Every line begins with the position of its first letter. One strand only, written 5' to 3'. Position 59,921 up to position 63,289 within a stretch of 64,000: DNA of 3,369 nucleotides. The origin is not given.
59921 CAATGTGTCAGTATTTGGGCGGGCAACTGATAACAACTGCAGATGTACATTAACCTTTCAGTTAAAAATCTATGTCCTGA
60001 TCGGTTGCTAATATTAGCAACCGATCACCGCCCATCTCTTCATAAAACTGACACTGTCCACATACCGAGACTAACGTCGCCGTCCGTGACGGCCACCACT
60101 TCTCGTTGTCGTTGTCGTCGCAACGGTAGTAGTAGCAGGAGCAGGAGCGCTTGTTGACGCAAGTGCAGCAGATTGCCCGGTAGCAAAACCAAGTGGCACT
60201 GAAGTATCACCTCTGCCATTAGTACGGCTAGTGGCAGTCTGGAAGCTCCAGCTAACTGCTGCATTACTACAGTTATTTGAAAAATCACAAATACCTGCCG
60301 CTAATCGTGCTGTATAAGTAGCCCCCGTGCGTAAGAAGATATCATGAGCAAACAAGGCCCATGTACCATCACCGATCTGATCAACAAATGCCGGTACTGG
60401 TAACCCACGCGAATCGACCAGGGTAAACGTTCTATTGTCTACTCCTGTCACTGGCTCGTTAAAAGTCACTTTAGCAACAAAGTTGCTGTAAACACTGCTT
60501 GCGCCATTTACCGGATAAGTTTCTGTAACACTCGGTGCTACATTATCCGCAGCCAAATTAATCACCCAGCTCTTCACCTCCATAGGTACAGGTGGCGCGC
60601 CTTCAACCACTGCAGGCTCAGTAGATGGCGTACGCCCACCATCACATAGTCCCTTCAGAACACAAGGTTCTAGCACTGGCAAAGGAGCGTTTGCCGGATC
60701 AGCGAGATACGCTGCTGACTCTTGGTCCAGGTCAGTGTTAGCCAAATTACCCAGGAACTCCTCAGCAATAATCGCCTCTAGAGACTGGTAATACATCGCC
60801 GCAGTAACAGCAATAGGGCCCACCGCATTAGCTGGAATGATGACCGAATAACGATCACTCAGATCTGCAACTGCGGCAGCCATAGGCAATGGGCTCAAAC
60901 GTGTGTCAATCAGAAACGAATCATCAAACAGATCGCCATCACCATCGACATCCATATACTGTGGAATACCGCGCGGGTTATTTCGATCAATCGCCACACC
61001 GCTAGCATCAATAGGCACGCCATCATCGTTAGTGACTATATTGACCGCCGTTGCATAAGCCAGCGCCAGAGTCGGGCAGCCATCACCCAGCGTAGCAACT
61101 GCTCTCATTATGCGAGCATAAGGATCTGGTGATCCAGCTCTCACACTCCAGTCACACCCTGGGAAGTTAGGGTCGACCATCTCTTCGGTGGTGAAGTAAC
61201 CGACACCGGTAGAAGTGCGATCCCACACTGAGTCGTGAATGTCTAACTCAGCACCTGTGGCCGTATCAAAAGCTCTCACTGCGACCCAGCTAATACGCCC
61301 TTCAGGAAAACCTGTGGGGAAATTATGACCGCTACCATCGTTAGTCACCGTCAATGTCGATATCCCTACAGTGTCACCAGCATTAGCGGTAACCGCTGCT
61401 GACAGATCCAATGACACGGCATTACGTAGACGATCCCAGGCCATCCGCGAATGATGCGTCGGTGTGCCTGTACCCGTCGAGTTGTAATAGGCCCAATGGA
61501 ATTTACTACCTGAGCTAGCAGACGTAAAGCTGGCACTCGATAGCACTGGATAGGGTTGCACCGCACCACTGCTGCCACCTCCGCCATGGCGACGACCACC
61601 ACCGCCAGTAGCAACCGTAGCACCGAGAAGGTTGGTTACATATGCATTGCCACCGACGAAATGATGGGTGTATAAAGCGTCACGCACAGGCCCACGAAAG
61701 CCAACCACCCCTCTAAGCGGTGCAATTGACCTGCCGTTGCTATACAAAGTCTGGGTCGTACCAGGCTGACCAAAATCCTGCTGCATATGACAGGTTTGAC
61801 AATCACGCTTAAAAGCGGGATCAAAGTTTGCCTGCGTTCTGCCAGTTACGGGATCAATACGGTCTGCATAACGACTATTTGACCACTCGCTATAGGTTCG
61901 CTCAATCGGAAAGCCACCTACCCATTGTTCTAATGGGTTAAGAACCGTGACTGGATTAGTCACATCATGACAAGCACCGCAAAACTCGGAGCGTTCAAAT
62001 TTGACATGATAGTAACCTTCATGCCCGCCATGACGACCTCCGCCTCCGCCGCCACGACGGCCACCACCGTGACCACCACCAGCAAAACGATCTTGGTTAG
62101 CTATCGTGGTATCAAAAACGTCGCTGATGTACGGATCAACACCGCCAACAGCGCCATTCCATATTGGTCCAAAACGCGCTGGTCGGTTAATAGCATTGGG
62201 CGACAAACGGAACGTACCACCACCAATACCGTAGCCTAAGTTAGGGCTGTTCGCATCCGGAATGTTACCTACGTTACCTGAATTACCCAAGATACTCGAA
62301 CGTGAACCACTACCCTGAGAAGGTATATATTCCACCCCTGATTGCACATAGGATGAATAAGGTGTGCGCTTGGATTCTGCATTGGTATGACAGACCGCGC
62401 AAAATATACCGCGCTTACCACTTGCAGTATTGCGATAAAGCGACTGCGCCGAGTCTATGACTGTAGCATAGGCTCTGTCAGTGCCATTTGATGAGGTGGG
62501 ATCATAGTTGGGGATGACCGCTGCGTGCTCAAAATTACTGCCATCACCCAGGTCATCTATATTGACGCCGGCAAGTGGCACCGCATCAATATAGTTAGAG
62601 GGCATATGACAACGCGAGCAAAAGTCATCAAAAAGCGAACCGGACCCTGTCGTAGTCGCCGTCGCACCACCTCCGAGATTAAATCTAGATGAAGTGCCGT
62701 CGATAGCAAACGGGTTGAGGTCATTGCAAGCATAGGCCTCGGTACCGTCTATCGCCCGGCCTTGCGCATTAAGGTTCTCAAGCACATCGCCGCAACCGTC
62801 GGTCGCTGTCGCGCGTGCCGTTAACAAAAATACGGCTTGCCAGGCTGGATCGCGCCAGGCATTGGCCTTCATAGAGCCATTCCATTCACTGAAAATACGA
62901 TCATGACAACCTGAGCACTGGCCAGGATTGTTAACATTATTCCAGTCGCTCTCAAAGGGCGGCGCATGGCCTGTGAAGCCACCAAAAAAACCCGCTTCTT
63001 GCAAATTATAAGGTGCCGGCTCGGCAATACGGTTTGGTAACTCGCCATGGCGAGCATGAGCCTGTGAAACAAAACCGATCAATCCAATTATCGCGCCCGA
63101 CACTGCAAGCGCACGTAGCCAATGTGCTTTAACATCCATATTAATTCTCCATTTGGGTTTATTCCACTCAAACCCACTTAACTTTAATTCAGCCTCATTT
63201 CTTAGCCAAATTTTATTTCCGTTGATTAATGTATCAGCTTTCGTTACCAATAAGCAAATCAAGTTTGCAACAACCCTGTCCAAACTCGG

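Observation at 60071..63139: Unusual architecture of the 1022-aa cytochrome: five sparse CxxCH motifs, duplicated CxxCH…SEW.xS unit, G/R/H-rich inserts encoded by near-repeated DNA, Ig-like C-terminus and a basic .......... tail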

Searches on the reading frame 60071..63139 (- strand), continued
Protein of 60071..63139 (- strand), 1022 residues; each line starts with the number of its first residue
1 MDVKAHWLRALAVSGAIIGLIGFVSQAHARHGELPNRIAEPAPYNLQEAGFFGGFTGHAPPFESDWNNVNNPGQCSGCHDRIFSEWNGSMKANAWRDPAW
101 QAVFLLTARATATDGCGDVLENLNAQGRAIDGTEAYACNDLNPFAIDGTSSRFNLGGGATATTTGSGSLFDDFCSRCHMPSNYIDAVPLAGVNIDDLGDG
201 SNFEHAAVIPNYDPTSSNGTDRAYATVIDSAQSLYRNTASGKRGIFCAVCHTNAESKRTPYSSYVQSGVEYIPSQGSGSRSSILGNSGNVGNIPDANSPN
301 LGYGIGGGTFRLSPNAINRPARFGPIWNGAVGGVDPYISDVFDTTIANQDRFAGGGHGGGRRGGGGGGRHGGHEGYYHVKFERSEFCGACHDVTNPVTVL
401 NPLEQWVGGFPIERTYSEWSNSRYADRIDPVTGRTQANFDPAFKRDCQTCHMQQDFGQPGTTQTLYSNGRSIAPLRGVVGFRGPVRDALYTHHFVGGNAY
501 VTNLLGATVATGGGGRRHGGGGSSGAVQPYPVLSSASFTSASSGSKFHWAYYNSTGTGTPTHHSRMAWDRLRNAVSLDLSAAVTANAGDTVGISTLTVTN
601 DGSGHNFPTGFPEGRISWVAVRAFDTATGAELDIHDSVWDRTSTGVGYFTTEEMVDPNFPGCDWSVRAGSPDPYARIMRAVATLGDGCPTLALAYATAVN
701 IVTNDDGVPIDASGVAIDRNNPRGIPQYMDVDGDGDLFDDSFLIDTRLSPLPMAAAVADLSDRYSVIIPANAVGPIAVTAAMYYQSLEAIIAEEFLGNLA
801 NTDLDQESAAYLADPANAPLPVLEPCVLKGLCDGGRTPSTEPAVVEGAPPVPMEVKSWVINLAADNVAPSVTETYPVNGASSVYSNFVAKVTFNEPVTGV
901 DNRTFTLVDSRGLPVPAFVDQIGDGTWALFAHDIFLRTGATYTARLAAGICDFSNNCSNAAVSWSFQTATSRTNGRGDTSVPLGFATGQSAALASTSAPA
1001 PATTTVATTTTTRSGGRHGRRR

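Call 80: search_protein_families(library=pfam, proteins=[P0187, P0259], max_evalue=0.01)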
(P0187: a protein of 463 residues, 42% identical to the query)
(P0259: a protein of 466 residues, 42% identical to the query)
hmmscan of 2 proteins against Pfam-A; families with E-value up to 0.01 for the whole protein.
P0187 (463 aa): 5 families
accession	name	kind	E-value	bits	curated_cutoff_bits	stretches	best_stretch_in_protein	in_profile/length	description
PF13435.11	Cytochrome_C554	-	1.6e-08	35.8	20.8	1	32-114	1-84/84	Cytochrome c554 and c-prime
PF22113.1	Mtrc-MtrF_II-IV_dom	-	6.6e-08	32.7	30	1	103-205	78-166/176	Outer membrane cytochrome MtrC/MtrF-like, domains II/IV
PF14522.11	Cytochrome_C7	-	6.1e-06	26.4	24.8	0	31-114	14-67/67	Cytochrome c7 and related cytochrome c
PF14537.11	Cytochrom_c3_2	-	0.0008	20.3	25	0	153-205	22-67/79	Cytochrome c3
PF09699.15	Paired_CXXCH_1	-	0.00093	19.3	20.6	0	73-86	5-18/41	Doubled CXXCH motif (Paired_CXXCH_1)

P0259 (466 aa): 7 families
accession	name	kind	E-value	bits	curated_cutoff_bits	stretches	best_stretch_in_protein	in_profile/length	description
PF13435.11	Cytochrome_C554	-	9.6e-09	36.5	20.8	1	59-144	1-84/84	Cytochrome c554 and c-prime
PF14522.11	Cytochrome_C7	-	1.1e-05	25.6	24.8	0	57-144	13-67/67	Cytochrome c7 and related cytochrome c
PF22113.1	Mtrc-MtrF_II-IV_dom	-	2.6e-05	24.3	30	1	58-239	29-167/176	Outer membrane cytochrome MtrC/MtrF-like, domains II/IV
PF02335.20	Cytochrom_C552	-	0.00013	21.5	24.1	1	215-255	231-270/438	Cytochrome c552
PF14537.11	Cytochrom_c3_2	-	0.00019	22.3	25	0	59-145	8-66/79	Cytochrome c3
PF09699.15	Paired_CXXCH_1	-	0.0005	20.1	20.6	0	100-110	28-38/41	Doubled CXXCH motif (Paired_CXXCH_1)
PF03264.19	Cytochrom_NNT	-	0.0059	16.8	24.1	1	191-252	33-88/174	NapC/NirT cytochrome c family, N-terminal region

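Call 86: find_encoding_contigs(protein=P0259, flank=8000, max_places=3)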
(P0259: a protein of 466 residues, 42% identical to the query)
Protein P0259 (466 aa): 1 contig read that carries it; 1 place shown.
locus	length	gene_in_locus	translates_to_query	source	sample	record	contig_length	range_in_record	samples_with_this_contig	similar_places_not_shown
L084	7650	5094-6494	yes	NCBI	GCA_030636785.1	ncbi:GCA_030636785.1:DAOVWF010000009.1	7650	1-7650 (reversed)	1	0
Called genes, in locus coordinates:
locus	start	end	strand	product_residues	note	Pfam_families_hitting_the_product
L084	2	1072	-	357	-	?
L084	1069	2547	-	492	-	PF04715:, PF00425:Chorismate_bind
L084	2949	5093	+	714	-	PF13646:HEAT_2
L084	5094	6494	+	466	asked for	PF14522:Cytochrome_C7 (faint), PF22113:Mtrc-MtrF_II-IV_dom (faint), PF13435:Cytochrome_C554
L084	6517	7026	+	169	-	PF02915:Rubrerythrin, PF21349:RUBY_RBDX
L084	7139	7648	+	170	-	?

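Call 87: find_encoding_contigs(protein=P0187, flank=8000, max_places=3)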
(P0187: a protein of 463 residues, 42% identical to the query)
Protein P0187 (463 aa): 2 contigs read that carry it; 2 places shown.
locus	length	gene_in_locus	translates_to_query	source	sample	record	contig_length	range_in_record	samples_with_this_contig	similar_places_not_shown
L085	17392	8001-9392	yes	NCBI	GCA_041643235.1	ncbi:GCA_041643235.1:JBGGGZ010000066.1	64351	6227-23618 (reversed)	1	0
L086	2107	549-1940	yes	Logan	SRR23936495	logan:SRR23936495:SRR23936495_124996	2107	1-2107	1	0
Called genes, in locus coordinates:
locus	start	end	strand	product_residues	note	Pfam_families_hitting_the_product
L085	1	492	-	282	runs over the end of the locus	PF00528:BPD_transp_1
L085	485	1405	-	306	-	PF00528:BPD_transp_1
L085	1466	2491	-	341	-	PF12849:PBP_like_2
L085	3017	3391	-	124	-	-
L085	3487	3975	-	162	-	-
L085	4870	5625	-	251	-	PF02002:TFIIE_alpha (faint), PF12840:HTH_20, PF13412:HTH_24, PF01022:HTH_5, PF02830:V4R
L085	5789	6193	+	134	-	PF01814:Hemerythrin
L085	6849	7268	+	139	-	PF02915:Rubrerythrin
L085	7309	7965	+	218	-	PF03460:NIR_SIR_ferr, PF01077:NIR_SIR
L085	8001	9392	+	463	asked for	PF22113:Mtrc-MtrF_II-IV_dom (faint), PF14522:Cytochrome_C7 (faint), PF13435:Cytochrome_C554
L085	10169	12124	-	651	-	-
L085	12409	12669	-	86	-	-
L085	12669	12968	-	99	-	PF14076:DUF4258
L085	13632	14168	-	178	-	PF27235:AF_1680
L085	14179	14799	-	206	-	PF17278:DUF5343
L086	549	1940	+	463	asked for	PF22113:Mtrc-MtrF_II-IV_dom (faint), PF14522:Cytochrome_C7 (faint), PF13435:Cytochrome_C554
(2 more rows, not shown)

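Call 91: search_dna_similar(query=window:60071-63139:-, collection=plasmids, mode=protein, max_rows=10)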
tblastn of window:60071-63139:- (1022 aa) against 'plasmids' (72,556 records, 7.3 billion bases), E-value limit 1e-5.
No match.

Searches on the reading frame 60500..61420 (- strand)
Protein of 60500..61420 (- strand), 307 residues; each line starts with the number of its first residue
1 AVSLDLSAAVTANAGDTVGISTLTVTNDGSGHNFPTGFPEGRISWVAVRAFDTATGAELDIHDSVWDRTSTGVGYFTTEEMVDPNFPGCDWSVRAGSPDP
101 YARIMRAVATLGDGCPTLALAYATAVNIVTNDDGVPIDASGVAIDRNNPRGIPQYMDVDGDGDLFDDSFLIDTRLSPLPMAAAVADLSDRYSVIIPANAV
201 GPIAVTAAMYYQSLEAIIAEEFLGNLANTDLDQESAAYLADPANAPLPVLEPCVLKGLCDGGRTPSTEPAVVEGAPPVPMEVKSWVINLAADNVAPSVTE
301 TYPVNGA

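Call 80: search_protein_families(library=pfam, proteins=[window:60500-61420:-], max_evalue=0.01)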
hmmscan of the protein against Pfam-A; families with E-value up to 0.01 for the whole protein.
window:60500-61420:- (307 aa): 0 families

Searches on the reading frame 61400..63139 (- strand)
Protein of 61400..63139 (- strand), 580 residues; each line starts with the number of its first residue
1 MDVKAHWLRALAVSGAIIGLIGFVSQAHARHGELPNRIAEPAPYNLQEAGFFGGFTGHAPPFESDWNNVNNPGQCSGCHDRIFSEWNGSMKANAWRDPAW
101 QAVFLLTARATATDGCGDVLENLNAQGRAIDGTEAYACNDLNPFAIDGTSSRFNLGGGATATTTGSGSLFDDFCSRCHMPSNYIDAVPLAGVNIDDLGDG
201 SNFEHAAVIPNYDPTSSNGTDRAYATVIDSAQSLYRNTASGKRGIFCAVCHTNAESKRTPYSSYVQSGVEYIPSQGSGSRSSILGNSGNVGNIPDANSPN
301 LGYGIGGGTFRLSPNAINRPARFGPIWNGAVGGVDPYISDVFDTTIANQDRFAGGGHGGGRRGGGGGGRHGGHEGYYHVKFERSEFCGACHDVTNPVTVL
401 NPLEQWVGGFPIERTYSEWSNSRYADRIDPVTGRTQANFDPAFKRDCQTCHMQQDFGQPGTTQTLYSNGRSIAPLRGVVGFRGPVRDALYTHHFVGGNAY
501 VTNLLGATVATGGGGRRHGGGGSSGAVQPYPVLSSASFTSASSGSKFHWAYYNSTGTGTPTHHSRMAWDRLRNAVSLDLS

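Call 49: predict_structure(alignment_id=A3)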
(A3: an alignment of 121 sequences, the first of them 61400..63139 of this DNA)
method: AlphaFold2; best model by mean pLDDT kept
length: 580 residues; sequences in the alignment: 121
mean_pLDDT: 78.5   pTM: 0.84
mean pLDDT of the five models: 78.5, 76.9, 75.4, 74.9, 72.3
residues with pLDDT >= 90: 223; 70-90: 201; 50-70: 84; < 50: 72
segments of 3 or more residues with pLDDT < 50: 25-29, 55-57, 353-370, 408-427, 458-464, 515-520
pLDDT, mean of each block of 10 residues (from residue 1): 81 88 52 82 95 65 93 88 71 71 92 91 95 95 93 92 91 89 94 85 89 91 90 86 90 90 82 93 90 88 86 94 88 87 86 46 42 85 78 76 67 38 45 55 50 51 55 82 85 61 76 52 81 95 96 87 64 50
secondary structure, 60 per line:
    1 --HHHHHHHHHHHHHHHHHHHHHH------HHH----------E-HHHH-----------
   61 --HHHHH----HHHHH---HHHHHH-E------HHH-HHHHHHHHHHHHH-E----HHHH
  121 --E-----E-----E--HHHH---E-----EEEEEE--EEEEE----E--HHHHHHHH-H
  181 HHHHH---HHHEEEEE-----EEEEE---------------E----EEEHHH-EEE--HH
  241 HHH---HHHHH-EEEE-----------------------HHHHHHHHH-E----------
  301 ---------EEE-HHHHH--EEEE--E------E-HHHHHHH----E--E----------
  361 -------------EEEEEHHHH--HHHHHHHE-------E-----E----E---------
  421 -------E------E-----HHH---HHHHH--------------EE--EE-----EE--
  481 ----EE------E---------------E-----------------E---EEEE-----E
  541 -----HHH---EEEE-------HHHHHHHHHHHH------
elements in order: H3-24 H46-49 H63-67 H72-76 H80-85 H98-110 H117-120 H138-141 E151-156 E159-163 H171-178 H180-185 E192-196 E202-206 E227-229 E234-236 H239-243 H247-251 E253-256 H280-288 E310-312 H314-318 E321-324 H336-342 E374-378 H379-382 H385-391 H447-451 E531-534 E552-555 H563-574

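Call 66: fold_search(model_id=the predicted structure, library=pdb)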
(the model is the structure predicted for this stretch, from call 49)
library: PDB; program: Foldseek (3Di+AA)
matches with E <= 10: 4; with E <= 0.001: 0
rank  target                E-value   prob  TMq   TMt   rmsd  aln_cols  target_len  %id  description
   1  5ze8                  1.3e+00  0.07  0.14  0.20  12.0       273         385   16  Crystal structure of a penta-heme cytochrome c552 from Thermochromatium tepidum (released 2018-04-25)
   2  7drt_A                2.8e+00  0.01  0.07  0.09  21.5       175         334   12  Human Wntless in complex with Wnt3a (released 2021-07-14)
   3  3pky_B                5.6e+00  0.01  0.07  0.11  15.6       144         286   11  Polymerase Domain from Mycobacterium tuberculosis Ligase D in complex with DNA, UTP and Manganese. (released 2011-02-16)
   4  3ux2                  9.6e+00  0.03  0.05  0.18   4.2        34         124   12  Crystal Structure of Domain-Swapped Fam96a Major dimer (released 2012-05-30)
